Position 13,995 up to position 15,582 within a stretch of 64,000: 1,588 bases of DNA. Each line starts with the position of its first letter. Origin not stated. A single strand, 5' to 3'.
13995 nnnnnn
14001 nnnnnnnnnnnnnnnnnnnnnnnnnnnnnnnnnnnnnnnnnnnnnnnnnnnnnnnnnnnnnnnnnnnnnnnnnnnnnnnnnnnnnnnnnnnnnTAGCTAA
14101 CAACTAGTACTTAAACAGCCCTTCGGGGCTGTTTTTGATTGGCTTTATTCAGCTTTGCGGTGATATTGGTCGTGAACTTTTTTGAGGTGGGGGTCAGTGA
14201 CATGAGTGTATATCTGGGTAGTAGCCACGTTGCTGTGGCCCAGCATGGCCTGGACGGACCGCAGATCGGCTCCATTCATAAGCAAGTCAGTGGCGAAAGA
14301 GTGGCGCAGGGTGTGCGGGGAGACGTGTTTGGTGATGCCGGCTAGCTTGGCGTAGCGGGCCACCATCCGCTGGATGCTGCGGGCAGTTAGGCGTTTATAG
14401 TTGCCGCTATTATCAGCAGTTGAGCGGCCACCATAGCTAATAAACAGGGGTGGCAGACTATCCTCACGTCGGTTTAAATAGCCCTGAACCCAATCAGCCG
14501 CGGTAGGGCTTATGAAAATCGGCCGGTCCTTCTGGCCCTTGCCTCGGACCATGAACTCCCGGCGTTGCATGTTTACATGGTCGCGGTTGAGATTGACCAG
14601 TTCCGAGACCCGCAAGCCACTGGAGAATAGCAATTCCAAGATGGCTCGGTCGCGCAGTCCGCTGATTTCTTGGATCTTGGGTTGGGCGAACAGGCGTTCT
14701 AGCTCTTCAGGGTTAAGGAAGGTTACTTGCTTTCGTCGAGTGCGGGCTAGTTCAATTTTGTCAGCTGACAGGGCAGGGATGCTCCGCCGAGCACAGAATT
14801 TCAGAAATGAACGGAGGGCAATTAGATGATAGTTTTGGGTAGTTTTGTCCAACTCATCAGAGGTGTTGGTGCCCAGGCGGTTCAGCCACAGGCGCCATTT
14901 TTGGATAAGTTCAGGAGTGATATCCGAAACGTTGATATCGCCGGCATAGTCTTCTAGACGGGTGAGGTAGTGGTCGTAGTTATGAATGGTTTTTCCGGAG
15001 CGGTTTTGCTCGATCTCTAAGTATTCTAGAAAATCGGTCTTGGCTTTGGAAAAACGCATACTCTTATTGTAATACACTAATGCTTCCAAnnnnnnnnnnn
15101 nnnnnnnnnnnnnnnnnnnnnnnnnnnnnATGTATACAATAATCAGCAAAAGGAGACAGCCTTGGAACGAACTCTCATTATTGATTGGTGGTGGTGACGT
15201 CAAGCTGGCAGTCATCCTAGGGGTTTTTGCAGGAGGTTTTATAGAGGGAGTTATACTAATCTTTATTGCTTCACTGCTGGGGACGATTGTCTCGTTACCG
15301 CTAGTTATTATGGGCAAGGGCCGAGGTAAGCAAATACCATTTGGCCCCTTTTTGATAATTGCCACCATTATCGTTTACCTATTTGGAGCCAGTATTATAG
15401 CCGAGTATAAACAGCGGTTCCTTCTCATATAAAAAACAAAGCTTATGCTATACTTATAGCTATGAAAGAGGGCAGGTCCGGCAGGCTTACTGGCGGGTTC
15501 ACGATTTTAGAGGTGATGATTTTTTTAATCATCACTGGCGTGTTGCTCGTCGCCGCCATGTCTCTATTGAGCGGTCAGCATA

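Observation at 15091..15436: Only the 346 bp around the duplication joint differ between copies, and the pilD-fragment differences are almost all third-codon-position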

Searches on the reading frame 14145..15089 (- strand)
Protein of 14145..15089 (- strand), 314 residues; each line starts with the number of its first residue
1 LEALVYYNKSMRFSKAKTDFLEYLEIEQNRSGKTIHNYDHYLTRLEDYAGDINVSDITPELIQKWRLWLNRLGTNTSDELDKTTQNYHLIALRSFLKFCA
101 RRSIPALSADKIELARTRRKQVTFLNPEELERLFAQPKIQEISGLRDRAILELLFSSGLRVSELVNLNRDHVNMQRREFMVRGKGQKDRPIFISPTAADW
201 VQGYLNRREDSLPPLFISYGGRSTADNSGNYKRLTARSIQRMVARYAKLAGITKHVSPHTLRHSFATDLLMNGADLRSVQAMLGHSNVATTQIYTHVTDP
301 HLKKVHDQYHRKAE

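Call 26: find_encoding_contigs(protein=window:14145-15089:-, flank=10000, max_places=10)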
Protein window:14145-15089:- (314 aa): no gene with exactly this product is on record in the collection.
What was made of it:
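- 14145..15089 (-): xer-type tyrosine recombinase, copy 1 (copy 2 at 22344-23288). Positions 14907-15065 carry a haplotype ('w') private to this strain, in both copies. The exact protein is not on record elsewhere (call 26).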

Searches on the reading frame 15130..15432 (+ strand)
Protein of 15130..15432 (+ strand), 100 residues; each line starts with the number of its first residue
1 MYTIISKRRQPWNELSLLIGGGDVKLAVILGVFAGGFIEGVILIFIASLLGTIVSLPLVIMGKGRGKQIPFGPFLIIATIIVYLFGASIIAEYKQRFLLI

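Call 11: find_encoding_contigs(protein=window:15130-15432:+, flank=10000, max_places=10)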
Protein window:15130-15432:+ (100 aa): no gene with exactly this product is on record in the collection.

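Call 22: find_encoding_contigs(protein=window:15181-15432:+, flank=10000, max_places=10)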
Protein window:15181-15432:+ (83 aa): no gene with exactly this product is on record in the collection.

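Call 32: find_encoding_contigs(protein=window:15151-15432:+, flank=10000, max_places=10)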
Protein window:15151-15432:+ (93 aa): no gene with exactly this product is on record in the collection.
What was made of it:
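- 15130..15432 (+): Chimeric 100-aa ORF: 17 codons of spacer/ndk leader read out of the ndk frame, plus PilD residues 190-271. It lacks the N-terminal two thirds of the peptidase. No such product is on record (calls 11, 22, 32).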

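Call 35: find_homologous_proteins(query=window:15130-15432:+, max_evalue=1e-10)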
Query window:15130-15432:+ (100 aa): 24 proteins with E <= 1e-10 among 126 candidates.
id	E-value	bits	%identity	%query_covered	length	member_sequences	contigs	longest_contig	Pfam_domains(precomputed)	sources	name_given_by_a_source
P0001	8.2e-20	89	53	94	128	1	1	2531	PF01478.24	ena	-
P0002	8.2e-20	89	56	80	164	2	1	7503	PF01478.24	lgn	-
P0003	9.7e-19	85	60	81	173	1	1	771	PF01478.24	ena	-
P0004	2.1e-18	84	58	78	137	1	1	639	PF01478.24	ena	-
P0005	2.2e-18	84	57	80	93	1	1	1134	-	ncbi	-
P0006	4.0e-18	83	66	76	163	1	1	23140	PF01478.24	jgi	jgi:prepilin signal peptidase PulO-like enzyme (type II secretory pathway)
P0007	1.1e-17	82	54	82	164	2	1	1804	PF01478.24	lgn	-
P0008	1.1e-17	82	57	78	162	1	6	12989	PF01478.24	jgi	jgi:leader peptidase (prepilin peptidase)/N-methyltransferase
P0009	5.0e-17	80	57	81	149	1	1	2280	PF01478.24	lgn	-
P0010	1.9e-16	78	55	77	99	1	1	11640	-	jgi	jgi:prepilin signal peptidase PulO-like enzyme (type II secretory pathway)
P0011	4.9e-15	73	52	80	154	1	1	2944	PF01478.24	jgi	jgi:prepilin signal peptidase PulO-like enzyme (type II secretory pathway)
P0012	5.7e-15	73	51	82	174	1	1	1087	PF01478.24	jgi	jgi:prepilin signal peptidase PulO-like enzyme (type II secretory pathway)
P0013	8.0e-15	73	54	77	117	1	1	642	PF01478.24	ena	-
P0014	1.6e-14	72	53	80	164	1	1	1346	PF01478.24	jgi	jgi:prepilin signal peptidase PulO-like enzyme (type II secretory pathway)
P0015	3.9e-14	70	40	99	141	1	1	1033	PF01478.24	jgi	jgi:prepilin signal peptidase PulO-like enzyme (type II secretory pathway)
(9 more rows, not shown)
